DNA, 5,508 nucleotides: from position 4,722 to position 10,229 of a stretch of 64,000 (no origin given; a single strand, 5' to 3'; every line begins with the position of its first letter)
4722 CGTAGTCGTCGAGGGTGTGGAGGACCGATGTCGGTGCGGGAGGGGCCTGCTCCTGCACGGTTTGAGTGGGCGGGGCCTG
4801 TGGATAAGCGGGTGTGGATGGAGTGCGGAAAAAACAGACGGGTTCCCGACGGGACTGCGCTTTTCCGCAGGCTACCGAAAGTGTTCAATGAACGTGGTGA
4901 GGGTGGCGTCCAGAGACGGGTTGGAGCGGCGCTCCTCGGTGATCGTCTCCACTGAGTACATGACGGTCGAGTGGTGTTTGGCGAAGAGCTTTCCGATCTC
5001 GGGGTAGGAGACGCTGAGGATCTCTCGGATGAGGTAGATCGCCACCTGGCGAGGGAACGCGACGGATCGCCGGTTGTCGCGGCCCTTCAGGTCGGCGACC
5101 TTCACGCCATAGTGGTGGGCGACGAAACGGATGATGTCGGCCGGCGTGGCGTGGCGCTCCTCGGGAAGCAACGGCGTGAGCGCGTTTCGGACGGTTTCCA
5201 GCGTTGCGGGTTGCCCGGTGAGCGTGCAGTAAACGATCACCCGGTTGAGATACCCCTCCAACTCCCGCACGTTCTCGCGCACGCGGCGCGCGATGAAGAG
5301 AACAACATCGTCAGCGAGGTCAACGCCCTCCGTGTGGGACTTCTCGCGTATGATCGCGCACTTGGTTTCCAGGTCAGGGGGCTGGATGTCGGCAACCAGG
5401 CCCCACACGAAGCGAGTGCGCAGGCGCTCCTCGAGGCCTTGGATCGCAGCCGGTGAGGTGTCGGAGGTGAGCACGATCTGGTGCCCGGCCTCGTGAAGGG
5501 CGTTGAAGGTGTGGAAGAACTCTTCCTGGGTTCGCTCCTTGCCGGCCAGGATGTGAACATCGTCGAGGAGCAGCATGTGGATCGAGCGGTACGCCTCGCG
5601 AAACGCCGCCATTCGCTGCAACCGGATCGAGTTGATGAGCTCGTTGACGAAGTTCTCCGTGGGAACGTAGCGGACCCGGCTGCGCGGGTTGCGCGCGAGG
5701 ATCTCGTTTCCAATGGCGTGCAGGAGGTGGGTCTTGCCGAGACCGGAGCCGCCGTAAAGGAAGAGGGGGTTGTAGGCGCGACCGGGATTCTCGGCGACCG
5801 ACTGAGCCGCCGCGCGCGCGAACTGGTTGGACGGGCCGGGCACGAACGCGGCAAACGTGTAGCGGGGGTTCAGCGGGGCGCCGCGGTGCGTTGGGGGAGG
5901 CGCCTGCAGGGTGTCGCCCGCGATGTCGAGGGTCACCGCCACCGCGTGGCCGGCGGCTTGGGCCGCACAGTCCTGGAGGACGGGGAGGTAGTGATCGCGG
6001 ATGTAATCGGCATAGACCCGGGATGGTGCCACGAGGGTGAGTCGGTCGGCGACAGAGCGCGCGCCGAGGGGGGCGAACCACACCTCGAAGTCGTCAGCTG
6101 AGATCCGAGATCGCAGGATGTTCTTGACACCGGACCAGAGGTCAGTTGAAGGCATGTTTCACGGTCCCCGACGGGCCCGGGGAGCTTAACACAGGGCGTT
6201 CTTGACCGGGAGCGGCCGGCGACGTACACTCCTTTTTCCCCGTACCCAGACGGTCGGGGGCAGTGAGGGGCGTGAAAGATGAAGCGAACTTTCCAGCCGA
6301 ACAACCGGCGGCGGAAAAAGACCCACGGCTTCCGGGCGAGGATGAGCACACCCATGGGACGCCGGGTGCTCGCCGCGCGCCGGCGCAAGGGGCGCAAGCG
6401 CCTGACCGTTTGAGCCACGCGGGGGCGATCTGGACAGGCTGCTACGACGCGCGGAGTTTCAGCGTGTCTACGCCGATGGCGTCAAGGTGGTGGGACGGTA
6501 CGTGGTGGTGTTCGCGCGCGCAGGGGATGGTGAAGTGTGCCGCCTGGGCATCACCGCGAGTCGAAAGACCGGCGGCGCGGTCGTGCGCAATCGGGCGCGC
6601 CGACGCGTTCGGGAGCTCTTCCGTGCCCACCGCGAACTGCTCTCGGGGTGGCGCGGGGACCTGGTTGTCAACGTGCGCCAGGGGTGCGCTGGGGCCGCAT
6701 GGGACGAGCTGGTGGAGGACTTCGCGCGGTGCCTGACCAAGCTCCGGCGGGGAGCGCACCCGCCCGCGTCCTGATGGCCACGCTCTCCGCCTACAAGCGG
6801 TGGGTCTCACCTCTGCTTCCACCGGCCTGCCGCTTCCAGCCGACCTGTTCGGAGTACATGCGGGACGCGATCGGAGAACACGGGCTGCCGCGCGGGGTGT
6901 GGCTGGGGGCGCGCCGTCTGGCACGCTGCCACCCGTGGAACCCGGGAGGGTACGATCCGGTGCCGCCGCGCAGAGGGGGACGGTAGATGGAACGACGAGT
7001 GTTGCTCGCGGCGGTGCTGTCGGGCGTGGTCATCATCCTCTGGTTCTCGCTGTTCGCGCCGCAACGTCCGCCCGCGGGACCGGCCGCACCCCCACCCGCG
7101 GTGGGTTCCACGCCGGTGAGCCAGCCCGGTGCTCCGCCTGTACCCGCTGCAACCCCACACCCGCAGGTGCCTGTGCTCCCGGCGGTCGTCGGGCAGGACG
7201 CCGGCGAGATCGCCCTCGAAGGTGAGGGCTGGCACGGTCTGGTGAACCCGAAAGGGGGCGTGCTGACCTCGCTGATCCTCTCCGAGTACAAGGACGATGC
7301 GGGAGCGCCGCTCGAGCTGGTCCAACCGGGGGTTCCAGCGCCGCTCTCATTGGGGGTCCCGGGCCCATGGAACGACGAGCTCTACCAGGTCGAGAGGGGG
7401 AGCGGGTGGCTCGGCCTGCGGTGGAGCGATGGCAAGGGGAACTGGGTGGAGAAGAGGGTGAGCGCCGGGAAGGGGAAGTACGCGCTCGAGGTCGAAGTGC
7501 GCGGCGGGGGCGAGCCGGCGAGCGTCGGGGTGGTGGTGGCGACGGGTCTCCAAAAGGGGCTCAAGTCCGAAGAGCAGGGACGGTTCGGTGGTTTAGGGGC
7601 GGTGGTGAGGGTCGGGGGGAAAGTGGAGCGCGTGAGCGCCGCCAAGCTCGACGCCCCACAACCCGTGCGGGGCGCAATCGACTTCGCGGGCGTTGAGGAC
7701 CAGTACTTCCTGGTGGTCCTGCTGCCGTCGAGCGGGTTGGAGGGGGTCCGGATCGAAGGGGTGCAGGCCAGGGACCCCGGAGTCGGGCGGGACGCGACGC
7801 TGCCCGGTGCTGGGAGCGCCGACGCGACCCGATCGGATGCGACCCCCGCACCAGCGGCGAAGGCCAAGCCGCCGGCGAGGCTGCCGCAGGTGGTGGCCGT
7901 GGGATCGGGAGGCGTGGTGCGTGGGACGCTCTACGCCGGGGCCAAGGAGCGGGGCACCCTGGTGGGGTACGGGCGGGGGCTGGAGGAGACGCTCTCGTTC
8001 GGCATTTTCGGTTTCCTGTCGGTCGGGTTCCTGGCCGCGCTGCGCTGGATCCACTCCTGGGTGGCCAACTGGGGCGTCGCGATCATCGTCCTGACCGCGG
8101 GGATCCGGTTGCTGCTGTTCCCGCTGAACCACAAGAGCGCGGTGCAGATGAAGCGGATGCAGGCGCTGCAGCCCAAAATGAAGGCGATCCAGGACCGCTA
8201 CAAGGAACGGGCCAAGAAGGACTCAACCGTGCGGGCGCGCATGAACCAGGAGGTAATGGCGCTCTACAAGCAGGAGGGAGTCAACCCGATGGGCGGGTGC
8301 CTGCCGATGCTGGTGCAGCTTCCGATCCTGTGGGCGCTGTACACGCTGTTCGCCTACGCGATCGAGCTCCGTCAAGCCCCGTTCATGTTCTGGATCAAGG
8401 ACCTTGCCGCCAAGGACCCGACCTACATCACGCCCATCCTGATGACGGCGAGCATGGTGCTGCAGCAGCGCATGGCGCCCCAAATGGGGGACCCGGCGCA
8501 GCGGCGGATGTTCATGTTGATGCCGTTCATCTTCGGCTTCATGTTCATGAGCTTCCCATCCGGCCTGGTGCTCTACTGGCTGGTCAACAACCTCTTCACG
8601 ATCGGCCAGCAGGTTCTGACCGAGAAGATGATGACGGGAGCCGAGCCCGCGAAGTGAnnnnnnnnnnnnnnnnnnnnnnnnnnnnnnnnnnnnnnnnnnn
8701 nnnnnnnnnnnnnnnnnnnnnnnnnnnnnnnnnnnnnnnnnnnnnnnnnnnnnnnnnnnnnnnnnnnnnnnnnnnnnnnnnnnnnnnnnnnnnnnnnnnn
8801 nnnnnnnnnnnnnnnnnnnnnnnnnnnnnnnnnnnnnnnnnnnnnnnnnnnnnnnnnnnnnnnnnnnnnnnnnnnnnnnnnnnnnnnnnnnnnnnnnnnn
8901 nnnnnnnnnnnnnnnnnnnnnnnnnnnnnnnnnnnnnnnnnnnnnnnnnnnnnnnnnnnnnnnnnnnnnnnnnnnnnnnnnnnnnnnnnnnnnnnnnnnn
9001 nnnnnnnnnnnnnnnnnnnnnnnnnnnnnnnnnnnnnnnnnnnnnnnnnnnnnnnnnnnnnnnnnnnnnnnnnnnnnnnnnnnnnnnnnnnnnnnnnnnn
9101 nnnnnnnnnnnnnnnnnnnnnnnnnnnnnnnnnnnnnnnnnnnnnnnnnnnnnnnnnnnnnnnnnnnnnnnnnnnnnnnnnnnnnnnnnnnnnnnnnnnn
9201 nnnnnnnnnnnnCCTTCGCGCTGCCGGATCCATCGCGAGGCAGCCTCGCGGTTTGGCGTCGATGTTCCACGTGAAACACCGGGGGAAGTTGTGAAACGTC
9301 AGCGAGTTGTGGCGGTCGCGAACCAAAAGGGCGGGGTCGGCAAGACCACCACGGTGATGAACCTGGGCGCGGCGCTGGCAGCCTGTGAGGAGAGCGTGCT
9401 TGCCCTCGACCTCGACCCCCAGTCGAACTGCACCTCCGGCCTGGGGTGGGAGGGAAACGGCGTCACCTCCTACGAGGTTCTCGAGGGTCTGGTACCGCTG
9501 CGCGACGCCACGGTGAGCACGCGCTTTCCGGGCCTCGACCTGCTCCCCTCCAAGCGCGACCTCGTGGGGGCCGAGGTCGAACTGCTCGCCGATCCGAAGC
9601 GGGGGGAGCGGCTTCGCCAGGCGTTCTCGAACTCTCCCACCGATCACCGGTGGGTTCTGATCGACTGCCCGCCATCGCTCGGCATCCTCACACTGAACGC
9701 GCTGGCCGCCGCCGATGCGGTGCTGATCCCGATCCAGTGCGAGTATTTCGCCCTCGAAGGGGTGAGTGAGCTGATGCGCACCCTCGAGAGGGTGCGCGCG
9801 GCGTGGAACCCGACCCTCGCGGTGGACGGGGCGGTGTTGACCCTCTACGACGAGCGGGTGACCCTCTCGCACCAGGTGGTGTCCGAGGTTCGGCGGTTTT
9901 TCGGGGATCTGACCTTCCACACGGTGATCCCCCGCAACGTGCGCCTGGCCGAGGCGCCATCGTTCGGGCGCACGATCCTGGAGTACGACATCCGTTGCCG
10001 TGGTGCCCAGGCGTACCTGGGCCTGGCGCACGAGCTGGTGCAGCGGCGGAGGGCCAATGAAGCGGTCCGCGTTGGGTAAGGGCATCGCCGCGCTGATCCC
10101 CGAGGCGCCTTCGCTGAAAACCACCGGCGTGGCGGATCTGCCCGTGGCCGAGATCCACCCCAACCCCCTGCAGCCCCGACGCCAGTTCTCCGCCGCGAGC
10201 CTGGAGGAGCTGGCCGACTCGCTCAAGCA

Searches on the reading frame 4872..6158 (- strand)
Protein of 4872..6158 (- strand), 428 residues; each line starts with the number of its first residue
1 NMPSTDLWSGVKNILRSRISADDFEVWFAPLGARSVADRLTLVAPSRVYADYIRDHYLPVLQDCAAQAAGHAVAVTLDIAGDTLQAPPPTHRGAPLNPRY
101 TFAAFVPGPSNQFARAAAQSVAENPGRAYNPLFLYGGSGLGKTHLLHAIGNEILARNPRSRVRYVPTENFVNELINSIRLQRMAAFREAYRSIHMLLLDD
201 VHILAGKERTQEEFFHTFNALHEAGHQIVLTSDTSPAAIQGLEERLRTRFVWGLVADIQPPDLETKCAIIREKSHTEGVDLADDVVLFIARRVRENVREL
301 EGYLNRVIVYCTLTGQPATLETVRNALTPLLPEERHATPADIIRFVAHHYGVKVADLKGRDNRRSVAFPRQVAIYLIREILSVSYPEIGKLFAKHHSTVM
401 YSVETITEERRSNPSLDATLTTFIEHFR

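Call 40: search_protein_families(library=pfam, proteins=[window:4872-6158:-], max_evalue=0.0001)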
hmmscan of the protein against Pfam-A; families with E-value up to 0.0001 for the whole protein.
window:4872-6158:- (428 aa): 6 families
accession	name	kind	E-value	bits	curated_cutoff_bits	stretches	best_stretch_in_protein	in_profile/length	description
PF00308.24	Bac_DnaA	-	8.8e-69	231.3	23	1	96-256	1-161/162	Bacterial DnaA ATPAse domain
PF08299.17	Bac_DnaA_C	-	2.4e-23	82.3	31.5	1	340-406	2-69/69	Bacterial dnaA protein helix-turn-helix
PF11638.13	DnaA_N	-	7.4e-12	45.3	24.6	1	6-66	2-64/65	DnaA N-terminal domain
PF01695.23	IstB_IS21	-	2.4e-08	34.2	24.1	1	132-235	95-195/238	IstB-like ATP binding protein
PF00004.35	AAA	-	2.5e-05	25.2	21.2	1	133-230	2-105/131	ATPase family associated with various cellular activities (AAA)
PF22688.2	Hda_lid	-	6.4e-05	23.3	27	0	264-306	2-44/65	Hda, lid domain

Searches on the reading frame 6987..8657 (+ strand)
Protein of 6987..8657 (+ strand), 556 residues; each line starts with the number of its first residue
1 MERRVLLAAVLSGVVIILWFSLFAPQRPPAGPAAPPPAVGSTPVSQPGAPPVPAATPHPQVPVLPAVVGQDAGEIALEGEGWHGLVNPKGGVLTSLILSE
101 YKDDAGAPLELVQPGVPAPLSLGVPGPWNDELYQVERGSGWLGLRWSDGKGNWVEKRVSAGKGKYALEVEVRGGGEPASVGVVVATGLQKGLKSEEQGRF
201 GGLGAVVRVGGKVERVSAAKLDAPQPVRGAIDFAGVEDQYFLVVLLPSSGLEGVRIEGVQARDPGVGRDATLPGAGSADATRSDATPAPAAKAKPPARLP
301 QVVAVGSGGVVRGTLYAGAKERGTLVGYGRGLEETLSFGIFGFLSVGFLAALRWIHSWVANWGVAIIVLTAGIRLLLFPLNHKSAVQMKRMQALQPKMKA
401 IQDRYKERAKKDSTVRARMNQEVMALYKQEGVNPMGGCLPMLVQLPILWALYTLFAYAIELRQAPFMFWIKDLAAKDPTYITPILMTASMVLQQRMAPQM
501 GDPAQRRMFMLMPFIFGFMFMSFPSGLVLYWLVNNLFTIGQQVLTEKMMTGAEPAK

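Call 40: search_protein_families(library=pfam, proteins=[window:6987-8657:+], max_evalue=0.0001)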
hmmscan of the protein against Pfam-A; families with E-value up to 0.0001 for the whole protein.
window:6987-8657:+ (556 aa): 2 families
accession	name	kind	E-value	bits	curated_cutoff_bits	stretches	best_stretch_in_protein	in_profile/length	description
PF02096.25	60KD_IMP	-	3.9e-61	206.2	35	1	362-546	1-162/163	60Kd inner membrane protein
PF14849.12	YidC_periplas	-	3e-12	47.5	24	1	83-345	10-277/283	YidC periplasmic domain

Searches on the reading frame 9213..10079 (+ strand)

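Call 40: search_protein_families(library=pfam, proteins=[window:9213-10079:+], max_evalue=0.0001)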
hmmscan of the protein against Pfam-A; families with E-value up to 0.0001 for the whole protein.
window:9213-10079:+ (288 aa): 6 families
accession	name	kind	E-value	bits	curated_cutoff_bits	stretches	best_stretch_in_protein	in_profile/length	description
PF13614.12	AAA_31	-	3.1e-51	174.2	27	1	31-203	2-176/177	AAA domain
PF01656.29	CbiA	-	2.3e-24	86.2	25.4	1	33-255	1-125/125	CobQ/CobB/MinD/ParA nucleotide binding domain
PF09140.17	MipZ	-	1.3e-09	38.2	20.7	1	32-70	2-40/262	ATPase MipZ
PF06564.18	CBP_BcsQ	-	1.5e-09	38.2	21.3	1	32-172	3-143/234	Cellulose biosynthesis protein BcsQ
PF00142.24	Fer4_NifH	-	2.6e-07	30.8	25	0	38-75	7-44/271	4Fe-4S iron sulfur cluster binding proteins, NifH/frxC family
PF10609.15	ParA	-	2.9e-06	27.3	27.1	1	30-68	3-41/246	NUBPL iron-transfer P-loop NTPase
